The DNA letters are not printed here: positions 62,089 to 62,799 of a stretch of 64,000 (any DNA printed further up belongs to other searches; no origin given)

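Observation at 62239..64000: Giant RsaA-like surface protein begins with the same module that ends the metzincin and FG-GAP proteins: candidate S-layer plus Sap-like editing-protease system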

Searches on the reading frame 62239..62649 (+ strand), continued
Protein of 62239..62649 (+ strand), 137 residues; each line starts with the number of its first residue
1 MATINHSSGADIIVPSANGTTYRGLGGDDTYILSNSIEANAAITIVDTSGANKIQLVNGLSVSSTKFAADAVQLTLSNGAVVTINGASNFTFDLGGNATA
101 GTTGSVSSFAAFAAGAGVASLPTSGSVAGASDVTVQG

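Call 42: predict_structure(alignment_id=A2)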
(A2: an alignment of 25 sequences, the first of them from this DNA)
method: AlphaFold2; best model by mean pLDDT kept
length: 137 residues; sequences in the alignment: 25
mean_pLDDT: 89.7   pTM: 0.84
mean pLDDT of the five models: 89.7, 88.5, 87.8, 87.0, 86.5
residues with pLDDT >= 90: 94; 70-90: 39; 50-70: 3; < 50: 1
segments of 3 or more residues with pLDDT < 50: none
pLDDT, mean of each block of 10 residues (from residue 1): 91 93 93 91 92 87 92 94 95 87 88 91 89 65
secondary structure, 60 per line:
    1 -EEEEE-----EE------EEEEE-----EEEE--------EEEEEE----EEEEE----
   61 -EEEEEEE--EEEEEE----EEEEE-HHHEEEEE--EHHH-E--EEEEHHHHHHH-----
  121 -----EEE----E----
elements in order: E2-6 E20-24 E30-33 E42-47 E52-56 E62-68 E71-76 E81-85 E90-94 E105-108 H109-115 E126-128

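Call 44: fold_search(model_id=the predicted structure, library=pdb)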
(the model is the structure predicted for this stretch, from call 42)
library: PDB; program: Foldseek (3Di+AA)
matches with E <= 10: 125; with E <= 0.001: 0
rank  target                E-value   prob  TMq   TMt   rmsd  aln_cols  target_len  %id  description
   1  2z8x                  2.1e-02  0.98  0.44  0.11   8.0       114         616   16  Crystal structure of extracellular lipase from Pseudomonas sp. MIS38 (released 2007-10-30)
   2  2z8z                  2.9e-02  0.96  0.42  0.11   8.0       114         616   15  Crystal structure of a platinum-bound S445C mutant of Pseudomonas sp. MIS38 lipase (released 2007-10-30)
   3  2zj6                  4.3e-02  0.96  0.43  0.11   7.8       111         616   15  Crystal structure of D337A mutant of Pseudomonas sp. MIS38 lipase (released 2008-12-02)
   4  2qua                  4.8e-02  0.93  0.43  0.11   7.5       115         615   14  Crystal structure of LipA from Serratia marcescens (released 2007-08-28)
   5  8p52                  5.4e-02  0.99  0.57  0.03   3.7       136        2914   20  Photorhabdus luminescens Makes caterpillars floppy (Mcf) toxin (released 2023-11-01)
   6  3a6z_A                7.7e-02  0.94  0.43  0.11   6.7       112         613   16  Crystal structure of Pseudomonas sp. MIS38 lipase (PML) in the open conformation following dialysis against Ca-free bu (released 2010-05-26)
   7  2zvd_A                1.6e-01  0.89  0.39  0.10   7.1        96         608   16  Crystal structure of Pseudomonas sp. MIS38 lipase in an open conformation (released 2009-11-10)
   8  5cxl_A                1.6e-01  0.20  0.22  0.20  11.7       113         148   17  CRYSTAL STRUCTURE OF RTX DOMAIN BLOCK V OF ADENYLATE CYCLASE TOXIN FROM BORDETELLA PERTUSSIS (released 2015-09-02)
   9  9p6c_A                2.8e-01  0.28  0.30  0.27   8.0       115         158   13  RTX domain block V of adenylate cyclase toxin with mutations D1533N, A1542N, D1560N, S1569N, D1587N, H1598N, H1608N (released 2025-12-24)
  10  2zj7                  3.5e-01  0.35  0.27  0.08  10.9        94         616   21  Crystal structure of D157A mutant of Pseudomonas sp. MIS38 lipase (released 2008-12-02)
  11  9nfu_A                7.0e-01  0.41  0.41  0.04   4.9       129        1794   15  CryoEM Structure of De Novo Antibody Fragment scFv 6 with C. difficile Toxin B (TcdB) (released 2025-11-12)
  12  3x2f_B                7.0e-01  0.08  0.21  0.09  10.1       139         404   13  A Thermophilic S-Adenosylhomocysteine Hydrolase (released 2015-05-06)
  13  9mx1_A                7.9e-01  0.38  0.40  0.03   4.6       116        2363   10  Clostridioides difficile Toxin A with mCDIFA-248-25 Fab (released 2025-07-09)
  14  9p6c_B                7.9e-01  0.09  0.26  0.24  10.7       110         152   12  RTX domain block V of adenylate cyclase toxin with mutations D1533N, A1542N, D1560N, S1569N, D1587N, H1598N, H1608N (released 2025-12-24)
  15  5tow_A                8.9e-01  0.08  0.22  0.10   9.5       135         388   13  Crystal structure of the inactive form of S-adenosyl-L-homocysteine hydrolase from Thermotoga maritima in ternary comp (released 2017-07-05)
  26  1o0q                  1.7e+00  0.25  0.41  0.15   4.8       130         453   19  Crystal structure of a cold adapted alkaline protease from Pseudomonas TAC II 18, co-crystallized with 1 mM EDTA (released 2003-07-15)
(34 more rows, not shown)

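Call 50: list_cluster_members(proteins=[P0158, P0162, P0164, P0170, P0147, P0155, P0142, P0151, P0191, P0176])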
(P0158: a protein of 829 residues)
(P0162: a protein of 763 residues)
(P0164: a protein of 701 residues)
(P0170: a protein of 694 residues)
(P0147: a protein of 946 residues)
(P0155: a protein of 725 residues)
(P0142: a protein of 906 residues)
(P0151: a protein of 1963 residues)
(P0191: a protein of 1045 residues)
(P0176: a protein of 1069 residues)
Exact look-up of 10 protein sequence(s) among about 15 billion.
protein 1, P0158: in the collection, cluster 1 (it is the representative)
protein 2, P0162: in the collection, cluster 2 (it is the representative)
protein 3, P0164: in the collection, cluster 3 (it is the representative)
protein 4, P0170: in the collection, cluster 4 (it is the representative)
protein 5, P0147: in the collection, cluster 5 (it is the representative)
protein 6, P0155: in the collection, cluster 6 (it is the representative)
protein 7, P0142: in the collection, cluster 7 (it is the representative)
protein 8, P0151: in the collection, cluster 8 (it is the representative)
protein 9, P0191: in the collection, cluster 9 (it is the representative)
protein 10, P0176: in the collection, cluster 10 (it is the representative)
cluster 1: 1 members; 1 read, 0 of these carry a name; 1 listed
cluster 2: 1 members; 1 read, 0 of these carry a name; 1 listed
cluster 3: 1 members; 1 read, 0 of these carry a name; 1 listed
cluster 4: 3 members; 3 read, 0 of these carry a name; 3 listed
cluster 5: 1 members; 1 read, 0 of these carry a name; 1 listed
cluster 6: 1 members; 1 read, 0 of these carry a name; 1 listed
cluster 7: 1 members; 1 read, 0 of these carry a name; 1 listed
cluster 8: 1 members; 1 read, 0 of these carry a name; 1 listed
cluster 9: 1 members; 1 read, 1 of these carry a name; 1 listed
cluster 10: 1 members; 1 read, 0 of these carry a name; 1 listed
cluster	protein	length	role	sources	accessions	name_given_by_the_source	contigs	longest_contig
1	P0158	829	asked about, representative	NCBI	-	-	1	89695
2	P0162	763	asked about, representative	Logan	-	-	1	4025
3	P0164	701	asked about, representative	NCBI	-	-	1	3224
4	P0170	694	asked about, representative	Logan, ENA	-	-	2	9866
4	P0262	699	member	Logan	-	-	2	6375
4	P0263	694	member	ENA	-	-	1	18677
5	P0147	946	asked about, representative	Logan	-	-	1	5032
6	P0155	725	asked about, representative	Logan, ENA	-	-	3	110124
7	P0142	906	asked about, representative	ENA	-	-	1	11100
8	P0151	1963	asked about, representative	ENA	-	-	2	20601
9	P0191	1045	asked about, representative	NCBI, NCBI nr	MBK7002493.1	MAG: serine protease [Rhodoferax sp.] | serine protease [Rhodoferax sp.]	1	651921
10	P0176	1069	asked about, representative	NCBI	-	-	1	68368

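Call 63: find_encoding_contigs(protein=P0039, flank=10000, max_places=3)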
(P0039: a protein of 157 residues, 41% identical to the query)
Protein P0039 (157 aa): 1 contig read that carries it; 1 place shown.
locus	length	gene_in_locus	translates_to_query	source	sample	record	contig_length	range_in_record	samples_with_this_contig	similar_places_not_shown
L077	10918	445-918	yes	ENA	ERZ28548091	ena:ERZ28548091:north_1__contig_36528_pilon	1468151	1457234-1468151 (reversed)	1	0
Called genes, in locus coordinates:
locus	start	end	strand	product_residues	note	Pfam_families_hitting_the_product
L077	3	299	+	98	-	?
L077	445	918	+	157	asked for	-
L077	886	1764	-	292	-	PF03441:FAD_binding_7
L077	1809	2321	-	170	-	PF00875:DNA_photolyase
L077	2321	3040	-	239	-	PF00106:adh_short, PF13561:adh_short_C2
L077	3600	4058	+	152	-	-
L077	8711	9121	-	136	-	PF13763:DUF4167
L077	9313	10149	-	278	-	PF17827:PrmC_N, PF05175:MTS, PF03602:Cons_hypoth95 (weak), PF06325:PrmA, PF13489:Methyltransf_23 (weak), PF07669:Eco57I (weak), PF13847:Methyltransf_31, PF08242:Methyltransf_12 (weak), +1 more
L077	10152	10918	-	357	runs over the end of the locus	PF03462:PCRF, PF00472:RF-1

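Call 66: search_protein_families(library=pfam, proteins=[L020:3-1979:+, P0136, P0140, P0222, L054:9989-11281:+, L015:9959-11476:+, L022:9974-10858:+, L029:11370-14030:+, L013:9830-13531:+, L019:3530-5425:+], max_evalue=0.01)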
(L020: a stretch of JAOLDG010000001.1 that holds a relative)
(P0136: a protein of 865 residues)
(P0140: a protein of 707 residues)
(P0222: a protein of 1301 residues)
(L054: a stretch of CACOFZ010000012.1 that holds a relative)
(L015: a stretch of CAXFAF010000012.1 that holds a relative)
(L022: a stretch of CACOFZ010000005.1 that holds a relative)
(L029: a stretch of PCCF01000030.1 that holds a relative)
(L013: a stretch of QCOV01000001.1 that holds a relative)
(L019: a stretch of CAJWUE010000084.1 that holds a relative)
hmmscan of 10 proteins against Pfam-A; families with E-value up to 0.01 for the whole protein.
L020:3-1979:+ (659 aa): 3 families
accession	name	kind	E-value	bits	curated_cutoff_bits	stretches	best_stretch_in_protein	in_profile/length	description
PF08548.17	Peptidase_M10_C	-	1.6e-16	61.1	20.7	1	339-453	20-110/193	Peptidase M10 serralysin C terminal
PF00353.25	HemolysinCabind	-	6.8e-09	36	23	1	409-443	1-35/36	RTX calcium-binding nonapeptide repeat (4 copies)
PF00413.30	Peptidase_M10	-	5.2e-08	33.4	24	1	164-289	22-143/159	Matrixin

P0136 (865 aa): 3 families
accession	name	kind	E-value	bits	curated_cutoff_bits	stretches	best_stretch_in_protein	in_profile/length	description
PF08548.17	Peptidase_M10_C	-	9.3e-16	58.6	20.7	1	536-707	12-157/193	Peptidase M10 serralysin C terminal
PF00353.25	HemolysinCabind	-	2.2e-08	34.3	23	1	615-649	1-35/36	RTX calcium-binding nonapeptide repeat (4 copies)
PF00413.30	Peptidase_M10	-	6.4e-08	33.1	24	1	370-491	22-137/159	Matrixin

P0140 (707 aa): 3 families
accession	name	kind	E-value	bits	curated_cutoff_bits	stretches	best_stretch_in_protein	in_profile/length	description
PF08548.17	Peptidase_M10_C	-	4.5e-13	49.8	20.7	1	261-389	11-108/193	Peptidase M10 serralysin C terminal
PF00353.25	HemolysinCabind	-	7.1e-08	32.7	23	1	347-381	1-35/36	RTX calcium-binding nonapeptide repeat (4 copies)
PF00413.30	Peptidase_M10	-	0.00012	22.4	24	1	89-215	22-134/159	Matrixin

P0222 (1301 aa): 3 families
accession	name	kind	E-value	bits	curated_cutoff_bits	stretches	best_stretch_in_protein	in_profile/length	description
PF08548.17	Peptidase_M10_C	-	1.9e-17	64.1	20.7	1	972-1094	12-109/193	Peptidase M10 serralysin C terminal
PF00353.25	HemolysinCabind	-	3.4e-09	36.9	23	2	1051-1085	1-35/36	RTX calcium-binding nonapeptide repeat (4 copies)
PF00413.30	Peptidase_M10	-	4.2e-08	33.7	24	1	806-932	22-144/159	Matrixin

L054:9989-11281:+ (431 aa): 0 families

L015:9959-11476:+ (506 aa): 1 family
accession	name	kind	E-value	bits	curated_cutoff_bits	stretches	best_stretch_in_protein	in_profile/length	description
PF00144.29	Beta-lactamase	-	3.7e-33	115.5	27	1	191-455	18-313/329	Beta-lactamase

L022:9974-10858:+ (295 aa): 0 families

L029:11370-14030:+ (887 aa): 1 family
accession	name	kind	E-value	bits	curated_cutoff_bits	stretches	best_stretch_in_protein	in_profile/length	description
PF08548.17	Peptidase_M10_C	-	4.6e-05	23.7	20.7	1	635-766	11-101/193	Peptidase M10 serralysin C terminal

L013:9830-13531:+ (1234 aa): 2 families
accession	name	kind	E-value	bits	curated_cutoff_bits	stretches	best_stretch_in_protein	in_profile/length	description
PF00413.30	Peptidase_M10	-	2.3e-06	28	24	1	774-876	20-126/159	Matrixin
PF08548.17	Peptidase_M10_C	-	0.00027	21.2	20.7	0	993-1112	27-100/193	Peptidase M10 serralysin C terminal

L019:3530-5425:+ (632 aa): 1 family
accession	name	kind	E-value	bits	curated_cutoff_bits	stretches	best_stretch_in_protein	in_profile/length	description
PF00144.29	Beta-lactamase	-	8.9e-30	104.4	27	1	183-428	20-308/329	Beta-lactamase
